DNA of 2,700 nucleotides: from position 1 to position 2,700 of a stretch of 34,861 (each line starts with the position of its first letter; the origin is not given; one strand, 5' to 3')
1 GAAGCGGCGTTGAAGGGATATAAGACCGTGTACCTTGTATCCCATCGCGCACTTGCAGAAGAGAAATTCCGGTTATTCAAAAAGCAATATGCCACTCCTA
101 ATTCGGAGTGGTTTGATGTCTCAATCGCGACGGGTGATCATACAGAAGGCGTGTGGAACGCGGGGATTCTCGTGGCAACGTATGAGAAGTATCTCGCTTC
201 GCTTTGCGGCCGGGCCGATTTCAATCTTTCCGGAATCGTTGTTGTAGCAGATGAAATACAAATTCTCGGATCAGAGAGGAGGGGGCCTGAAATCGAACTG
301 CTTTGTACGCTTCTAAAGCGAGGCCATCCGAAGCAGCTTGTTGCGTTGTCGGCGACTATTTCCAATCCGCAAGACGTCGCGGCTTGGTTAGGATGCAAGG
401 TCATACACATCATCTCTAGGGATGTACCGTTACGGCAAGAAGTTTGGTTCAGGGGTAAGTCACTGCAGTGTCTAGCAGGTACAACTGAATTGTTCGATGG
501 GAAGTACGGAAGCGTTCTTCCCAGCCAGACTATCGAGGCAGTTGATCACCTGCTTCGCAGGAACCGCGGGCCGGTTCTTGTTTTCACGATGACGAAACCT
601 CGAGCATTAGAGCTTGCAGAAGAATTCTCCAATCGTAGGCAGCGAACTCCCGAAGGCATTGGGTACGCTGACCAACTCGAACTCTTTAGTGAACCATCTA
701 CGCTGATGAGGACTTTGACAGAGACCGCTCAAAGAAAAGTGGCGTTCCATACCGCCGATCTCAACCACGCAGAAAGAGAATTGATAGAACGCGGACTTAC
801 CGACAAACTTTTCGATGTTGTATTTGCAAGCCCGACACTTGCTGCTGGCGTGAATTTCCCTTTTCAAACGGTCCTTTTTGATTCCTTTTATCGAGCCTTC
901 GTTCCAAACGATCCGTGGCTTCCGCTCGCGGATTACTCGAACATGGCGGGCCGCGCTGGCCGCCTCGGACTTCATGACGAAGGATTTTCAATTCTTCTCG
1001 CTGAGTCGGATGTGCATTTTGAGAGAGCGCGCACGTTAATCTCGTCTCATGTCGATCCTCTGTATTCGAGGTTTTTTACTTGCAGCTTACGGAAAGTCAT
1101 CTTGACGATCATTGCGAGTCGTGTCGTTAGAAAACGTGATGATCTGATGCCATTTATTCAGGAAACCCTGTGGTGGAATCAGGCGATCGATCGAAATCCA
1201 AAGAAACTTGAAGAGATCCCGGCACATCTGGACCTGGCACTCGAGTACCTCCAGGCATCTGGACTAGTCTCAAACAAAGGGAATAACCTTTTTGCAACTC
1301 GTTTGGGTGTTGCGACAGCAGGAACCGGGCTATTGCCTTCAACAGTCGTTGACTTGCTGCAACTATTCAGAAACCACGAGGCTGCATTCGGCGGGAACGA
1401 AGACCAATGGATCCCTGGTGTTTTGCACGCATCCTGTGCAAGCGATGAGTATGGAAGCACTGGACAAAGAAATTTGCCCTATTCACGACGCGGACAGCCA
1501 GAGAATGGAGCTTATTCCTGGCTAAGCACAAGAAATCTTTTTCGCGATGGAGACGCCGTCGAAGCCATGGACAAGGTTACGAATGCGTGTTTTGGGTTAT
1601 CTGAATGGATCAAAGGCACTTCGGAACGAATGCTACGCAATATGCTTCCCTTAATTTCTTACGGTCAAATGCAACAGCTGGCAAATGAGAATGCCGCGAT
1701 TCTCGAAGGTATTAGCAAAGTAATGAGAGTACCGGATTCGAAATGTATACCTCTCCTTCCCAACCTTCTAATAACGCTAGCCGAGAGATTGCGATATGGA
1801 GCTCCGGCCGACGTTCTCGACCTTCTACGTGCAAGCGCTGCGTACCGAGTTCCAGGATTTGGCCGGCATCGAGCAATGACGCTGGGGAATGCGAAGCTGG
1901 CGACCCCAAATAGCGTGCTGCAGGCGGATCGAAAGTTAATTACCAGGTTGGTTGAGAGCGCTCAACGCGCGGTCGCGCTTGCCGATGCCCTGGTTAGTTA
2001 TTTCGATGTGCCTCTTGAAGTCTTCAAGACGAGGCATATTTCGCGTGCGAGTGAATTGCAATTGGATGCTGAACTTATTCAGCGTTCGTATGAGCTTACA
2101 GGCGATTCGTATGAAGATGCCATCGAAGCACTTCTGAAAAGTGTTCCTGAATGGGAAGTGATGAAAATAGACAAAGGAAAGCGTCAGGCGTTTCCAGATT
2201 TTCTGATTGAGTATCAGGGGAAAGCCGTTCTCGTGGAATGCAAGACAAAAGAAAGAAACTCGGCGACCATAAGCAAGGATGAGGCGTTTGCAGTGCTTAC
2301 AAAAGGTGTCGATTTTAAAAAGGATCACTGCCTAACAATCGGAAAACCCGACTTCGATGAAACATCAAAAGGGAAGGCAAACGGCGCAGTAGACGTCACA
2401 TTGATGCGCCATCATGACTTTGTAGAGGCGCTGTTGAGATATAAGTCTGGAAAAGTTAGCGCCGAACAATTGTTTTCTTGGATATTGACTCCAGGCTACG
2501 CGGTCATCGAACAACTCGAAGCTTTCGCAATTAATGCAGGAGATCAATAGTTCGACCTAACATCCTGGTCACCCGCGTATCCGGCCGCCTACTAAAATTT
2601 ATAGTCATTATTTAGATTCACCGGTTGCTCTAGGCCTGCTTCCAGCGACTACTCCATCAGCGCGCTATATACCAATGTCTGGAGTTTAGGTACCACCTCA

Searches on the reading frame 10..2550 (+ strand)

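Call 16: search_protein_families(library=pfam, proteins=[window:10-2550:+])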
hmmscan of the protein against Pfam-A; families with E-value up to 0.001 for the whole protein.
window:10-2550:+ (846 aa): 3 families
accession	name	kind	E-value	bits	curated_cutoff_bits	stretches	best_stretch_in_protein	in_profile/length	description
PF00270.35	DEAD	-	1.8e-09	38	26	1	2-122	44-166/167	DEAD/DEAH box helicase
PF00271.37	Helicase_C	-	5e-06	27.2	23.5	1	233-320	31-110/110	Helicase conserved C-terminal domain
PF20470.4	HTH_61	-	0.00014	22.6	24.3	0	337-420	12-91/92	Helix-turn-helix domain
